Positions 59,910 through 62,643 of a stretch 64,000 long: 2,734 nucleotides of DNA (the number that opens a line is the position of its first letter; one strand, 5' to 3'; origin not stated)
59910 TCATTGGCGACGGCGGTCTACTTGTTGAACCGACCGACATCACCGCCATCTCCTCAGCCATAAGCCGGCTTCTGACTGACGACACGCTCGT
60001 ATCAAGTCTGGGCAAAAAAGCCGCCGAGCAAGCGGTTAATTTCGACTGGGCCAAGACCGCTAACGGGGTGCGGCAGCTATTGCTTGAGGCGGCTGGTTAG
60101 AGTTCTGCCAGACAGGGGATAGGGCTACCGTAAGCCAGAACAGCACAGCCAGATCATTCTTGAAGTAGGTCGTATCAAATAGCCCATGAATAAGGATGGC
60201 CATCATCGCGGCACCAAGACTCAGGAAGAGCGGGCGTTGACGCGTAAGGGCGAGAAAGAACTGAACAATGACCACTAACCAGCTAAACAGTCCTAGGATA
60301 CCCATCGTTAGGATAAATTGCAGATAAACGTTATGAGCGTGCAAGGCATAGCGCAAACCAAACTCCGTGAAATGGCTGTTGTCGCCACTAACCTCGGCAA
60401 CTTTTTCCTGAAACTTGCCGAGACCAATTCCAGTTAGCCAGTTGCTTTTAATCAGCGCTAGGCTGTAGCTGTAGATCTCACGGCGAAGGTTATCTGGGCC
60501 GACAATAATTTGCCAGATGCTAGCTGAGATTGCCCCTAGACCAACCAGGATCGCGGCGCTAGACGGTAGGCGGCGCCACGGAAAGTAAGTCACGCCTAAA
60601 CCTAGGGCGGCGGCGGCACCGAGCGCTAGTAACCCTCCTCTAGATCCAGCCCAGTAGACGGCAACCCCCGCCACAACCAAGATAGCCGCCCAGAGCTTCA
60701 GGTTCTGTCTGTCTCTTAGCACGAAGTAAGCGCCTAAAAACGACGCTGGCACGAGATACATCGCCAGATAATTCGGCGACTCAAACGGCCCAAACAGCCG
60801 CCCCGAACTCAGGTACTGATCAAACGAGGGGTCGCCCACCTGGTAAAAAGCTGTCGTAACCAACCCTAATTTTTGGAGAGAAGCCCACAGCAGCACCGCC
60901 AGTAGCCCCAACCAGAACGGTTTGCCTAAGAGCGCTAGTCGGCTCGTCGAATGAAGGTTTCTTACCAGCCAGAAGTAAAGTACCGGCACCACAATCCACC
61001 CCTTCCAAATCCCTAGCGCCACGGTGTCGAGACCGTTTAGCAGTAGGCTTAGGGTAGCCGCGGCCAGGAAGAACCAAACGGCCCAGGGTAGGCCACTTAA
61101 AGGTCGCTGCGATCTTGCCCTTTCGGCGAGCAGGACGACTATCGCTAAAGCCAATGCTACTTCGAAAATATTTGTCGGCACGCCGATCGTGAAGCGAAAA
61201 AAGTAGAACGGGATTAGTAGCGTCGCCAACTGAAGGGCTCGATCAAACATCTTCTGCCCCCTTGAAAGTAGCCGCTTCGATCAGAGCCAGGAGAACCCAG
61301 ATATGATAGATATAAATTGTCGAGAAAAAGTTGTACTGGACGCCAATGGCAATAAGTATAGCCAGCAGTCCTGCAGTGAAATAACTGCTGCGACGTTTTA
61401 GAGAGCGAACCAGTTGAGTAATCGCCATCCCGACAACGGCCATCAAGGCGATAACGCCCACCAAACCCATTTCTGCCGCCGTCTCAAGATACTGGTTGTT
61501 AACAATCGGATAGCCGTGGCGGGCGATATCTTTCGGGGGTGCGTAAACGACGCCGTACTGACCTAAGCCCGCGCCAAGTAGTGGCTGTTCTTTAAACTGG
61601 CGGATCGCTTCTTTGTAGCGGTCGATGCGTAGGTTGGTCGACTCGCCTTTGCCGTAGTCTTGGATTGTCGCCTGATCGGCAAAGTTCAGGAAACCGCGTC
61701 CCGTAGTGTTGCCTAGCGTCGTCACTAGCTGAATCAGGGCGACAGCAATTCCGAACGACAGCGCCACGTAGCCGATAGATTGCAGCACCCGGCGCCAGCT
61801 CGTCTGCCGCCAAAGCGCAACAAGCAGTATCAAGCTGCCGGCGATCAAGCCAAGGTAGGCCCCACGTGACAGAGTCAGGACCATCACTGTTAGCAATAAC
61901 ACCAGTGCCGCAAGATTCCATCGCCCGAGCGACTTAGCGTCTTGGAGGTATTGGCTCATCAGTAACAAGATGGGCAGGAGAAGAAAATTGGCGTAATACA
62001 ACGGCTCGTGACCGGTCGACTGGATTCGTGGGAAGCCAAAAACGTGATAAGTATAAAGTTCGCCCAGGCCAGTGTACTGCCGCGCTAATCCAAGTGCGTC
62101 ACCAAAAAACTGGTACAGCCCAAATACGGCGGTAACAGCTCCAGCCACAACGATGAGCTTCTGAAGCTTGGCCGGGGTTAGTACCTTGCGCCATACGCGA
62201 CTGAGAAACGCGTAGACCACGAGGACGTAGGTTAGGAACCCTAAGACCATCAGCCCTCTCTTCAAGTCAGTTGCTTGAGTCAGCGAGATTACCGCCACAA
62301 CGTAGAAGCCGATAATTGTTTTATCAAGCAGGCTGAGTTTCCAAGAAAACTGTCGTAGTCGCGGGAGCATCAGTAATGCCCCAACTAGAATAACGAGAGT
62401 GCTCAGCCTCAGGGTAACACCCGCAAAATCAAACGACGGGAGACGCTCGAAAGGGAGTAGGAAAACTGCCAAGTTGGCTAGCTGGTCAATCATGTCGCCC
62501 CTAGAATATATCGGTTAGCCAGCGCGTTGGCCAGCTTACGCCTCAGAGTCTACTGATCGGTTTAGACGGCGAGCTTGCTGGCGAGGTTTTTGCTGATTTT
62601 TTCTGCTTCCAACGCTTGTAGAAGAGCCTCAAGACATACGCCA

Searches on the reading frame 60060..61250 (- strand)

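Call 13: search_protein_families(library=pfam, proteins=[window:60060-61250:-], max_evalue=0.0001)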
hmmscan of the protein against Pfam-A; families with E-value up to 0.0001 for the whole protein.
window:60060-61250:- (396 aa): 1 family
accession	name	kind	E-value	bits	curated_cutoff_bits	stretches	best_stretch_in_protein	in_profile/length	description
PF04932.20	Wzy_C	-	3.6e-12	46.7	31.7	1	190-325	2-149/149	O-Antigen ligase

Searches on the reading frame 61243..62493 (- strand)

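Call 13: search_protein_families(library=pfam, proteins=[window:61243-62493:-], max_evalue=0.0001)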
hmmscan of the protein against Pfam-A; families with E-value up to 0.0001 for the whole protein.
window:61243-62493:- (416 aa): 1 family
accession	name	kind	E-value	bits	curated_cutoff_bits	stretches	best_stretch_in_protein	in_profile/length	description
PF04932.20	Wzy_C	-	1.6e-20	73.9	31.7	1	195-350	1-148/149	O-Antigen ligase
